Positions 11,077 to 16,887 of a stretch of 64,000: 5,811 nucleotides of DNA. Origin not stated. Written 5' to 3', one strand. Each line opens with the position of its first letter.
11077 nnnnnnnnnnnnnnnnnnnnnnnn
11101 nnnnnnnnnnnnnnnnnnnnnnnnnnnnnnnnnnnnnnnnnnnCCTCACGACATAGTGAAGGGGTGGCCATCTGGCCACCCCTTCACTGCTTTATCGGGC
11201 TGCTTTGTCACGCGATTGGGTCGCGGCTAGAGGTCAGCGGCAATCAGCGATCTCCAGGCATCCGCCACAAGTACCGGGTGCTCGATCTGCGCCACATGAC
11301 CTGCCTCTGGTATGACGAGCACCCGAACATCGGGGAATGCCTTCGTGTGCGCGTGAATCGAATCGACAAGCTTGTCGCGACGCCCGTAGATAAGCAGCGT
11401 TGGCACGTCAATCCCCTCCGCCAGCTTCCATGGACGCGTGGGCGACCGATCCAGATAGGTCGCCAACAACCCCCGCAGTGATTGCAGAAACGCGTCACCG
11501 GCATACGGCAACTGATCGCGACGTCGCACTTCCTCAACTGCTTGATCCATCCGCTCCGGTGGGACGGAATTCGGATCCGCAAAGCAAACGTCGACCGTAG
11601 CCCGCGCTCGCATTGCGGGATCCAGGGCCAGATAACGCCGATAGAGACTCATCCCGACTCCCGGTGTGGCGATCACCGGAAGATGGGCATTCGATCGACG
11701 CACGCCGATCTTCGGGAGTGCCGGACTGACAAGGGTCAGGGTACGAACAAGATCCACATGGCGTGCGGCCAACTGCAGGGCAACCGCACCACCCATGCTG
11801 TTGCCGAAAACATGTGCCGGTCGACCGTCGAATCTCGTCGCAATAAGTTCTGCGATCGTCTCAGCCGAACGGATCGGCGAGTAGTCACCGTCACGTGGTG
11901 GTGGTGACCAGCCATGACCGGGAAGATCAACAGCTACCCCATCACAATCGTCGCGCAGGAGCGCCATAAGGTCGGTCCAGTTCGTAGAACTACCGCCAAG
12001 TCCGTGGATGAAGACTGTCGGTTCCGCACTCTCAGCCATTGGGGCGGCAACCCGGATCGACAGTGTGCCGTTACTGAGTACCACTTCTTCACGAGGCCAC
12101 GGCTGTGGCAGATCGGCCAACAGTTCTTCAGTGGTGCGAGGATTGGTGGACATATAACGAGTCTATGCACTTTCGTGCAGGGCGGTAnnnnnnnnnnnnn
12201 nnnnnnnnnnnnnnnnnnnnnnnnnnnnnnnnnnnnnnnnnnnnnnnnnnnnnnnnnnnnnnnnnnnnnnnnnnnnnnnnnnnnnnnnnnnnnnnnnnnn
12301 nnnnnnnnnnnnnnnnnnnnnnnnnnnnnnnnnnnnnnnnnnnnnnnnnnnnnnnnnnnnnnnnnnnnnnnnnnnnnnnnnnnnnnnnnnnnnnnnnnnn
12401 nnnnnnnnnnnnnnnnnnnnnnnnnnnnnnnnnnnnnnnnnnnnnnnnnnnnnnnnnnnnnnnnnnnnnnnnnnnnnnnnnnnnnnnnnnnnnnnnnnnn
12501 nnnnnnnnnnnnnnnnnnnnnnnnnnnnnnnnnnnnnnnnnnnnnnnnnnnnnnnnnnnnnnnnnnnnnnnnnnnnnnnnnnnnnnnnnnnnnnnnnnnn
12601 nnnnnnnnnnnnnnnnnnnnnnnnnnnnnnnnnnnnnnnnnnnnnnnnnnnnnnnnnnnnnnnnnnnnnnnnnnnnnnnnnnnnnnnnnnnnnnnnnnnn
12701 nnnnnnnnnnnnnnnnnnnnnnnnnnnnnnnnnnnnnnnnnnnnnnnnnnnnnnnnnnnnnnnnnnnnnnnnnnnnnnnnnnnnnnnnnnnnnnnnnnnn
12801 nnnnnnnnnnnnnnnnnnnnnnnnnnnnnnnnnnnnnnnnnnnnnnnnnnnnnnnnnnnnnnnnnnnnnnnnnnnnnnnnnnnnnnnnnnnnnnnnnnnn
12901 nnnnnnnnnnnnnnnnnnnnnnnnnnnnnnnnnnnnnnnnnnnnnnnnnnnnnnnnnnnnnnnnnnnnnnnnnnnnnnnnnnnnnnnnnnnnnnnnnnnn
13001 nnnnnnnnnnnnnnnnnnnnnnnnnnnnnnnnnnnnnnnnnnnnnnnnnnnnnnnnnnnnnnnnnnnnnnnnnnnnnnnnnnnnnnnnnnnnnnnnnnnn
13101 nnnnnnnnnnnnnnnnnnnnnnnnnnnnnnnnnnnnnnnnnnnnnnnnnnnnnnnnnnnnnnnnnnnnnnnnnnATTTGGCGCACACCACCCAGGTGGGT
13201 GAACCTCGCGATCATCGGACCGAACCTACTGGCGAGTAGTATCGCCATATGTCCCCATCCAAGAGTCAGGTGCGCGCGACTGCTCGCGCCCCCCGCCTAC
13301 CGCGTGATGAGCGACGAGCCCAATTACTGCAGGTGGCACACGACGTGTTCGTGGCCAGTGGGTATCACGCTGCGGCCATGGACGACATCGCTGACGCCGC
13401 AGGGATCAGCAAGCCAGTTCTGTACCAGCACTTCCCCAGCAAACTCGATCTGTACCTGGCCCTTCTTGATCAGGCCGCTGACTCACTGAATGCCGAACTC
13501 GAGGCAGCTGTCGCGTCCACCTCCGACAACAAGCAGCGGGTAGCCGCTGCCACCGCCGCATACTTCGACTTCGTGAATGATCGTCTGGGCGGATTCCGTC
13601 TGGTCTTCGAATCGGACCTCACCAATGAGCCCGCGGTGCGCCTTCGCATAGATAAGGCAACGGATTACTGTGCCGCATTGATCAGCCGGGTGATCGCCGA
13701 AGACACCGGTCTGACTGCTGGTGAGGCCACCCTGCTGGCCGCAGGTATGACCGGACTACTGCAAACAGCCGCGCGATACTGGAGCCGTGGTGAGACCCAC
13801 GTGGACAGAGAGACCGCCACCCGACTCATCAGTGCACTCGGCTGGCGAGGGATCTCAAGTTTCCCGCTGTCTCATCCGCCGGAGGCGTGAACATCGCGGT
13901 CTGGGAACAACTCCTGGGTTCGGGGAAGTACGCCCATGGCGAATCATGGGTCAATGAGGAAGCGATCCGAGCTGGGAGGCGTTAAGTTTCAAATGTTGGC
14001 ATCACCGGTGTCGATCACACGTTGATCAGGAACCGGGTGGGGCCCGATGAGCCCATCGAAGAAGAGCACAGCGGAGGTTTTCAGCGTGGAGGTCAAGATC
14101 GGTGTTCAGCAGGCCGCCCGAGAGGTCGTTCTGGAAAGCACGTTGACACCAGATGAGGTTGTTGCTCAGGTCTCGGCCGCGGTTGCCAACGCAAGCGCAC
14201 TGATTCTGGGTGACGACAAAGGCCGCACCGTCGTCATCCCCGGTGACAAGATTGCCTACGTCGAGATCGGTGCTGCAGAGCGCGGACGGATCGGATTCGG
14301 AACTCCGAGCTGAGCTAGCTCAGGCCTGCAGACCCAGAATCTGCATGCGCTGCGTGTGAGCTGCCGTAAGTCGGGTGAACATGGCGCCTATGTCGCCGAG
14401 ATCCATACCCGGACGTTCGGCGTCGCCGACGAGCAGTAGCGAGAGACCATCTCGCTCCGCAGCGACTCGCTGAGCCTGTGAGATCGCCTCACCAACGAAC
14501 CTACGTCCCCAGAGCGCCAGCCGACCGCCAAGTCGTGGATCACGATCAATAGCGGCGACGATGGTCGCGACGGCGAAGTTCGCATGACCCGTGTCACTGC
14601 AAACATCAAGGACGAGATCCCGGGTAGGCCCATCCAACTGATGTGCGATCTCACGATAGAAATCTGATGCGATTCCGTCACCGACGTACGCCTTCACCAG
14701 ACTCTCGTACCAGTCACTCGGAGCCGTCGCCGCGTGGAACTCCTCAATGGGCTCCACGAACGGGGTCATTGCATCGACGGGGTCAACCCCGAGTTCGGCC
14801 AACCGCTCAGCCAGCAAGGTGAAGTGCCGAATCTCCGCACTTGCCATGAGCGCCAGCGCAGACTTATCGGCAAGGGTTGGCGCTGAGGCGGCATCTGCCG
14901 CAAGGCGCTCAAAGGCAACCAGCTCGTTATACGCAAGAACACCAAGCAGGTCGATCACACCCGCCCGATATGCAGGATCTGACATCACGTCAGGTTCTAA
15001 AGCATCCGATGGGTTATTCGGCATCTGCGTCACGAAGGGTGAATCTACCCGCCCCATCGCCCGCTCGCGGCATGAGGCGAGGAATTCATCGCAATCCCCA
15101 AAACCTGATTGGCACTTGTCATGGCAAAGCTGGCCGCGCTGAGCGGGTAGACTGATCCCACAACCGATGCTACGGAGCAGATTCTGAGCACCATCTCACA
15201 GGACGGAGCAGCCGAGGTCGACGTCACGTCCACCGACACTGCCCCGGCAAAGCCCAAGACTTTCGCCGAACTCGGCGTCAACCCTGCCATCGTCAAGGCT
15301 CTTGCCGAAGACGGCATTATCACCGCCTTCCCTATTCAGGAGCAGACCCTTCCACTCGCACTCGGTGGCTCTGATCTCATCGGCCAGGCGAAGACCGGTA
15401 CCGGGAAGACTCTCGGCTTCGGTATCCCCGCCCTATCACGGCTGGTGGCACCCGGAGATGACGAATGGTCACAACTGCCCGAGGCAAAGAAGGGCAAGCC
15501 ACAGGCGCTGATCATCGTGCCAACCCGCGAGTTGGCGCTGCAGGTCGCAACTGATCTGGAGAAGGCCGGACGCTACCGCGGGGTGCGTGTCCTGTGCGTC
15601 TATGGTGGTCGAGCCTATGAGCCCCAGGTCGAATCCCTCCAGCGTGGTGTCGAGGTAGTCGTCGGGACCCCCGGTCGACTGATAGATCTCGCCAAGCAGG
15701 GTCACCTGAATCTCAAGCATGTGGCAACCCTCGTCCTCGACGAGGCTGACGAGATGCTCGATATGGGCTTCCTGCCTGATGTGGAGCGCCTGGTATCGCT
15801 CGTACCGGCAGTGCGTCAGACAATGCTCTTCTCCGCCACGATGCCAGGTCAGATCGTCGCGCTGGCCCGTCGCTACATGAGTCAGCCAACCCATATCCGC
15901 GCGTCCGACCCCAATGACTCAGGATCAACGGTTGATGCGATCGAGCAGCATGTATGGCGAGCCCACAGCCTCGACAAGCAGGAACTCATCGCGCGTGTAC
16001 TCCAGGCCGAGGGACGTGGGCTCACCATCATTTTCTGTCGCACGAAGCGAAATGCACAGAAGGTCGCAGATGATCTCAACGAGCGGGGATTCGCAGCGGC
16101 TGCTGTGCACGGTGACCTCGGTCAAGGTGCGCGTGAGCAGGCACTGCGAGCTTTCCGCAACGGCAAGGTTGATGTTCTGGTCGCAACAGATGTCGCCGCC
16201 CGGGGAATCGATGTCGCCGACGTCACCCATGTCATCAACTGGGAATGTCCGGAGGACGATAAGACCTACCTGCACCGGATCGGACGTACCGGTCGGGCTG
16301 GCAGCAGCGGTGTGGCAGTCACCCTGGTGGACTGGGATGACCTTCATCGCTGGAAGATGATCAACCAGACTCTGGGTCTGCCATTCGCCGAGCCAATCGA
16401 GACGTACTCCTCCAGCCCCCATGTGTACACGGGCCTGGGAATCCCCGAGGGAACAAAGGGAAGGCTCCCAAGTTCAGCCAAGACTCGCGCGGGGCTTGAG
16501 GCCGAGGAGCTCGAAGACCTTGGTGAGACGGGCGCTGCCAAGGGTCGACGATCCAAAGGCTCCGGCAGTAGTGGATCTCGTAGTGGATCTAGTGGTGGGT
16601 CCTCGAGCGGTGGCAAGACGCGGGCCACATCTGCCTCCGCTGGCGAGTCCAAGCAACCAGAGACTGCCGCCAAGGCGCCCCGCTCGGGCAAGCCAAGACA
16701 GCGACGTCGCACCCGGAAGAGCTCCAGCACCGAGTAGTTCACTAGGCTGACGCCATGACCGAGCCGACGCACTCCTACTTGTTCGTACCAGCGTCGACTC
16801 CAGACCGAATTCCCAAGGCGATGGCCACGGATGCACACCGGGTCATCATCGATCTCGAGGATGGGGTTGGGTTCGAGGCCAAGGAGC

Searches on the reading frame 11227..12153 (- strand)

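Call 5: search_protein_families(library=pfam, proteins=[window:11227-12153:-])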
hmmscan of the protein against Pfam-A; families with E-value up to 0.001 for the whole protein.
window:11227-12153:- (308 aa): 5 families
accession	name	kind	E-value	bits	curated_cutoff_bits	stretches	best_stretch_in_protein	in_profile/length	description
PF00561.26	Abhydrolase_1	-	8.4e-32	111.2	25.8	1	47-293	4-245/245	alpha/beta hydrolase fold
PF12697.13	Abhydrolase_6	-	3.5e-28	100.2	26.3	1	47-299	2-217/217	Alpha/beta hydrolase family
PF12146.15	Hydrolase_4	-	4.9e-17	62.5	27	1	47-286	8-232/239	Serine aminopeptidase, S33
PF00975.26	Thioesterase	-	5.2e-07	30.5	26.4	1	49-132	6-87/226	Thioesterase domain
PF00756.26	Esterase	-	0.00031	21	22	1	99-146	101-150/251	Putative esterase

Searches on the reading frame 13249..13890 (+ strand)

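Call 5: search_protein_families(library=pfam, proteins=[window:13249-13890:+])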
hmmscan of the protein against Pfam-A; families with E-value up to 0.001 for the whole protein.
window:13249-13890:+ (213 aa): 1 family
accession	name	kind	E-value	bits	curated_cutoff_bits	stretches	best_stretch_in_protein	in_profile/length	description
PF00440.29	TetR_N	-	1.2e-15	57.4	24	1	26-72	1-47/47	Bacterial regulatory proteins, tetR family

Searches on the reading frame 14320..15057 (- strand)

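Call 5: search_protein_families(library=pfam, proteins=[window:14320-15057:-])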
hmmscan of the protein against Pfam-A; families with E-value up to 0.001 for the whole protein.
window:14320-15057:- (245 aa): 2 families
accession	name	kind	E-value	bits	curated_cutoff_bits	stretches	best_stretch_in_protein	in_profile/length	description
PF13794.12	MiaE_2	-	1.8e-81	272.8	25.2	1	29-211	2-184/185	tRNA-(MS[2]IO[6]A)-hydroxylase (MiaE)-like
PF05138.18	PaaA_PaaC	-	0.00093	18.9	28.5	0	21-99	5-85/263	Phenylacetic acid catabolic protein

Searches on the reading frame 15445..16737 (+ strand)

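Call 3: search_protein_families(library=pfam, proteins=[window:15445-16737:+])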
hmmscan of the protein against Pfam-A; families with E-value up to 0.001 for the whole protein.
window:15445-16737:+ (430 aa): 2 families
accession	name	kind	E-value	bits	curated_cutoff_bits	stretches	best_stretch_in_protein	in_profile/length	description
PF00270.35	DEAD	-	1e-35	123.4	26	1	11-136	39-163/167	DEAD/DEAH box helicase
PF00271.37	Helicase_C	-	6.5e-33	113.7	23.5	1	178-286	2-110/110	Helicase conserved C-terminal domain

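Call 4: search_protein_families(library=ncbifam, proteins=[window:15445-16737:+])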
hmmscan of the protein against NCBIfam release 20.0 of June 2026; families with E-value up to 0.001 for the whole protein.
window:15445-16737:+ (430 aa): 40 families (the best 25 are shown)
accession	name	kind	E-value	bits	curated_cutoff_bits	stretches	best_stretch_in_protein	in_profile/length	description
NF053631.1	RNA_helic_CshA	equivalog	2.1e-107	359.7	646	1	15-309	64-355/434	degradosome RNA helicase CshA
NF008744.0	PRK11776.1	equivalog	1.2e-97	327.4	524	1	14-314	68-365/460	ATP-dependent RNA helicase DbpA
NF053710.1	RNA_heli_RhlE2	exception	2.7e-88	297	925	1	17-306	78-364/635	RNA helicase RhlE2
NF008642.0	PRK11634.1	equivalog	2.4e-86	290.5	989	1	18-313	74-367/628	DEAD/DEAH family ATP-dependent RNA helicase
NF008394.0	PRK11192.1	equivalog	6.3e-83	279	507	1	10-301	67-357/441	ATP-dependent RNA helicase SrmB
NF007882.0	PRK10590.1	equivalog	8.3e-81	272.2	743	1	13-394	69-439/456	ATP-dependent RNA helicase RhlE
NF053711.1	RNA_heli_RhlE1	exception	1.3e-78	264.7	750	1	20-308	76-361/434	RNA helicase RhlE1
NF002340.1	PRK01297.1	equivalog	4e-77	259.5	564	1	15-311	73-369/372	ATP-dependent RNA helicase RhlB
NF053636.1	DDHlcsCsdAPsy1082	equivalog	3.3e-76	256.8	890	1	20-425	76-494/512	DEAD/DEAH box helicase CsdA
NF003419.0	PRK04837.1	equivalog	1.4e-74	251.3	588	1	14-295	80-360/424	ATP-dependent RNA helicase RhlB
NF003390.0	PRK04537.1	equivalog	7e-64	216.9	732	1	13-407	79-458/572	ATP-dependent RNA helicase RhlB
TIGR01389.1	recQ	equivalog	3.3e-19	68.8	640.2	1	72-302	107-335/591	DNA helicase RecQ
TIGR00614.1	recQ_fam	subfamily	1.6e-18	66.8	219.8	1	180-305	214-340/470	RecQ family ATP-dependent DNA helicase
NF010337.0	PRK13766.1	equivalog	3.7e-17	61.7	610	1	179-292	354-475/781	Hef nuclease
NF041063.1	DpdF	equivalog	1.8e-14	53.3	550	1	126-308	315-495/813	protein DpdF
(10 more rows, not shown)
